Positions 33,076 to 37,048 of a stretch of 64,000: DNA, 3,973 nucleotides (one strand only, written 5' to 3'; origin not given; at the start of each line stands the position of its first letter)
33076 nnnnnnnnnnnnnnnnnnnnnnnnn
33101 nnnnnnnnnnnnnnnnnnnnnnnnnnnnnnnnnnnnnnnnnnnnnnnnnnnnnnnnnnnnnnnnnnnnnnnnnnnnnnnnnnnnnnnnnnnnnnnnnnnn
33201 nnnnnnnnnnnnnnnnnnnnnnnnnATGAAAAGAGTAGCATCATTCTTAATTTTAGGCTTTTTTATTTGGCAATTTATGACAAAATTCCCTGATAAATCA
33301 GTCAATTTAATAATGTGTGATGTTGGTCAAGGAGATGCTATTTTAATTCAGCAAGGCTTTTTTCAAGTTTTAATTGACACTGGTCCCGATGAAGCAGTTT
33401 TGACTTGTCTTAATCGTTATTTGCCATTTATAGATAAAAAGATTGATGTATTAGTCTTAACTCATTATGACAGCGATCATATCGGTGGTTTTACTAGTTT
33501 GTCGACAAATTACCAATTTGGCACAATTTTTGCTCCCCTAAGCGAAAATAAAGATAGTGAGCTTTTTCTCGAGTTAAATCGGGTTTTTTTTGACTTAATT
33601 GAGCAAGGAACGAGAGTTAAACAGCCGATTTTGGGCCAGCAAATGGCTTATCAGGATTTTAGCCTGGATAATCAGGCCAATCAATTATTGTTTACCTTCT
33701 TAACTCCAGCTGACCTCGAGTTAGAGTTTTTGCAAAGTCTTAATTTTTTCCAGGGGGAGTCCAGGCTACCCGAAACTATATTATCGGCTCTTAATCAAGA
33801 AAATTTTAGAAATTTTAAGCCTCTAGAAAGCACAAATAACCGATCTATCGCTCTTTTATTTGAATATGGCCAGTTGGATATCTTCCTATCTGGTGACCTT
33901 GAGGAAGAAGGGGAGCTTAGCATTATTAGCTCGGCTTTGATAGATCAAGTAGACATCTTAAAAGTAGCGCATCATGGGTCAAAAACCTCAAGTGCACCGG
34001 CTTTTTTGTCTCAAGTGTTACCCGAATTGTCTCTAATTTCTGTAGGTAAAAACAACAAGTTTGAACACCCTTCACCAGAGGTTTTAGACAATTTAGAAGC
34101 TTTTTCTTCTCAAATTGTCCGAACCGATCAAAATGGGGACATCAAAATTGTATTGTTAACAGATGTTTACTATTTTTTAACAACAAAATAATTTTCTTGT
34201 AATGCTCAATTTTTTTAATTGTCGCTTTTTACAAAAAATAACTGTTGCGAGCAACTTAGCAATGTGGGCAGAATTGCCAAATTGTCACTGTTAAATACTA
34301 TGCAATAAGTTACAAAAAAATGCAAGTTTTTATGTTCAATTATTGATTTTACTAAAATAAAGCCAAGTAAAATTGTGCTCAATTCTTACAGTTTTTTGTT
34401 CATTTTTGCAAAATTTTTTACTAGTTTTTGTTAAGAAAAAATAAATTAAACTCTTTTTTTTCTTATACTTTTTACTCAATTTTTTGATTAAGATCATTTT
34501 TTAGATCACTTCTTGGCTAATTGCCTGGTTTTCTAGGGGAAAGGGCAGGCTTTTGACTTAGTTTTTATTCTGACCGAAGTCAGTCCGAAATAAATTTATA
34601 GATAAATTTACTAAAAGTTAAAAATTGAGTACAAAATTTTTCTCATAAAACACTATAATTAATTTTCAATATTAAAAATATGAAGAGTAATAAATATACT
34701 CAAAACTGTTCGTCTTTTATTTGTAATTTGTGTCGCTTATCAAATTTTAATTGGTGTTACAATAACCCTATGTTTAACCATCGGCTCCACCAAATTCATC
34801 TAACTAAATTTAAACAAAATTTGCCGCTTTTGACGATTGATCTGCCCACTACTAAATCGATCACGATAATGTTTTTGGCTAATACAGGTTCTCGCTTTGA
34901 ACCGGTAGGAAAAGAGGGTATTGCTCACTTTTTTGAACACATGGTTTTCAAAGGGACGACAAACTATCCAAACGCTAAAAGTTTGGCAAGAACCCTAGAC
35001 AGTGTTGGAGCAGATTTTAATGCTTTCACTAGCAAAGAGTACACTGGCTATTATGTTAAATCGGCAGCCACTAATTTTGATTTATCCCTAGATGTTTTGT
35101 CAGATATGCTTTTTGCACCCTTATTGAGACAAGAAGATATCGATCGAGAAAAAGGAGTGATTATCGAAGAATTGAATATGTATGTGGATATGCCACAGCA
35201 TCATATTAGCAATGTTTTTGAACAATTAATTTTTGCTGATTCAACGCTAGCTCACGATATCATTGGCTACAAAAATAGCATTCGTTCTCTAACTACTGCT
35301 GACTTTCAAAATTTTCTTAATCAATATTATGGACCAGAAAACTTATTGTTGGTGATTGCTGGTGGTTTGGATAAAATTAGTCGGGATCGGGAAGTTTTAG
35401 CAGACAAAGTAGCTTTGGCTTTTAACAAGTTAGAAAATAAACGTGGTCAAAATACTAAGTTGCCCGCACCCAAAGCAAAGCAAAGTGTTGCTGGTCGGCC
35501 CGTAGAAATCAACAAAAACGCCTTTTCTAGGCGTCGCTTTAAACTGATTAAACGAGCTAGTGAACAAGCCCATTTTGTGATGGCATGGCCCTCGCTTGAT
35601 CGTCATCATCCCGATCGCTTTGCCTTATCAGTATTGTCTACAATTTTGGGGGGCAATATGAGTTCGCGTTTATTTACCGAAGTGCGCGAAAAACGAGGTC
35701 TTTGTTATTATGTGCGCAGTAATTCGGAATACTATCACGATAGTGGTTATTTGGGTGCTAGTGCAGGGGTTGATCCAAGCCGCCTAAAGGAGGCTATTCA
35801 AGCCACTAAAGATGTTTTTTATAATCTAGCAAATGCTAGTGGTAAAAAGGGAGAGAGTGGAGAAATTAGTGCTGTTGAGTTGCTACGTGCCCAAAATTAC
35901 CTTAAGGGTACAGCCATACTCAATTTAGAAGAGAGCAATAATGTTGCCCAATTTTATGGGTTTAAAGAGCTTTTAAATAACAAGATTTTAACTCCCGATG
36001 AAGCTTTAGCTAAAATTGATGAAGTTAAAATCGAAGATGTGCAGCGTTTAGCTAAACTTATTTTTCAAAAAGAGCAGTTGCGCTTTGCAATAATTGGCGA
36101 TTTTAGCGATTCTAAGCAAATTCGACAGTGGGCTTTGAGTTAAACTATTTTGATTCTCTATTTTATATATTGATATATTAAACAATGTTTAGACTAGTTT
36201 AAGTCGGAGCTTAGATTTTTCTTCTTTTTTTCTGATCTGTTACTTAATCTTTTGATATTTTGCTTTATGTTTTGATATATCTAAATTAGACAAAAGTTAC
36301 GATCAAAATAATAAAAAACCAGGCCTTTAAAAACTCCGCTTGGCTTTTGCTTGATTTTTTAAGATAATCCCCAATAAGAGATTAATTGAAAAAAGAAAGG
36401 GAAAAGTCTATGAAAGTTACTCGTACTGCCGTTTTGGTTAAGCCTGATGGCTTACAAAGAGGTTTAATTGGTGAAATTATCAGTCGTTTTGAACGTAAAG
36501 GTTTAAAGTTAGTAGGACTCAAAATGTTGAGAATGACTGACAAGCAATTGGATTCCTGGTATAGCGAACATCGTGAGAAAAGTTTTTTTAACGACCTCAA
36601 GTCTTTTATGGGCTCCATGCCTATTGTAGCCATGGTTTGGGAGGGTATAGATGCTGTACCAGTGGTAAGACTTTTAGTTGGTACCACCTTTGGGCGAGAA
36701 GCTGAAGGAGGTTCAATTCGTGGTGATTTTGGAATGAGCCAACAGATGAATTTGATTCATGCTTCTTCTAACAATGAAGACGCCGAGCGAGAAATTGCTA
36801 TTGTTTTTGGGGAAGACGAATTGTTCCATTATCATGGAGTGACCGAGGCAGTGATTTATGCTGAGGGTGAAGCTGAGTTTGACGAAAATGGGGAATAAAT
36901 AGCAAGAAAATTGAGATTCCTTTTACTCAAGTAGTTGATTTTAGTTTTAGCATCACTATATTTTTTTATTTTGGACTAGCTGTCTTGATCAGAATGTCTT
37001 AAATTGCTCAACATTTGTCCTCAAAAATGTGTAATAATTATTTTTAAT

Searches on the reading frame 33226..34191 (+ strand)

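Call 23: search_protein_families(library=pfam, proteins=[window:33226-34191:+], max_evalue=0.001)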
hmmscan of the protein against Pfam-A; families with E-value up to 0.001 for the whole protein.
window:33226-34191:+ (321 aa): 3 families
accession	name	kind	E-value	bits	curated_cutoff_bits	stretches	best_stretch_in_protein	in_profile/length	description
PF00753.33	Lactamase_B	-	5.3e-15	56.3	22.7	1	32-274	2-195/196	Metallo-beta-lactamase superfamily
PF12706.13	Lactamase_B_2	-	4.4e-06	26.9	27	1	48-104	3-63/200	Beta-lactamase superfamily domain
PF16661.11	Lactamase_B_6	-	0.00032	20.6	27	1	44-97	5-60/193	Metallo-beta-lactamase superfamily domain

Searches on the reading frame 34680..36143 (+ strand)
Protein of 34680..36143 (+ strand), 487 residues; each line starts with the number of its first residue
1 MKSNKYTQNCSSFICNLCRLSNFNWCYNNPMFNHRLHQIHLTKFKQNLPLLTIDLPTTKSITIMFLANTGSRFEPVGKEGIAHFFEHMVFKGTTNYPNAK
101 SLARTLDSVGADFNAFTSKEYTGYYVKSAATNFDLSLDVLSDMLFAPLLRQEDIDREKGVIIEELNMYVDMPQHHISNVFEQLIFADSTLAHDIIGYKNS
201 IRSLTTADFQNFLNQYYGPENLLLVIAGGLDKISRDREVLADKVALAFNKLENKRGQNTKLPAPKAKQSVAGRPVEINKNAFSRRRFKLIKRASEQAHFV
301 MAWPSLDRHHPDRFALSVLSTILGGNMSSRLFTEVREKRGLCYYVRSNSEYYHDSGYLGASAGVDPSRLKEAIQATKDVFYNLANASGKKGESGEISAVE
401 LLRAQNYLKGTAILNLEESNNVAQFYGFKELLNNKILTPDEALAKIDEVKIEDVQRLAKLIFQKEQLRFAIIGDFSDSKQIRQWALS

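Call 23: search_protein_families(library=pfam, proteins=[window:34680-36143:+], max_evalue=0.001)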
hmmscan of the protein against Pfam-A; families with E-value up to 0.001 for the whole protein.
window:34680-36143:+ (487 aa): 2 families
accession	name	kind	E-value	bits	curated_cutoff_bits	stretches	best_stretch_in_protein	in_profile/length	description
PF00675.25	Peptidase_M16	-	4.8e-34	117.8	22.3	1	52-195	4-146/149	Insulinase (Peptidase family M16)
PF05193.26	Peptidase_M16_C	-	6.6e-32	111.3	23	1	203-386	1-167/181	Peptidase M16 inactive domain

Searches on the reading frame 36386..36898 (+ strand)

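Call 23: search_protein_families(library=pfam, proteins=[window:36386-36898:+], max_evalue=0.001)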
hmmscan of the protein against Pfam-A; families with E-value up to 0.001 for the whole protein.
window:36386-36898:+ (170 aa): 1 family
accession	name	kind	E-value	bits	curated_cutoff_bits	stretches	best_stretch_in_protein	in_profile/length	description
PF00334.24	NDK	-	1.4e-48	164.6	27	1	13-145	2-134/135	Nucleoside diphosphate kinase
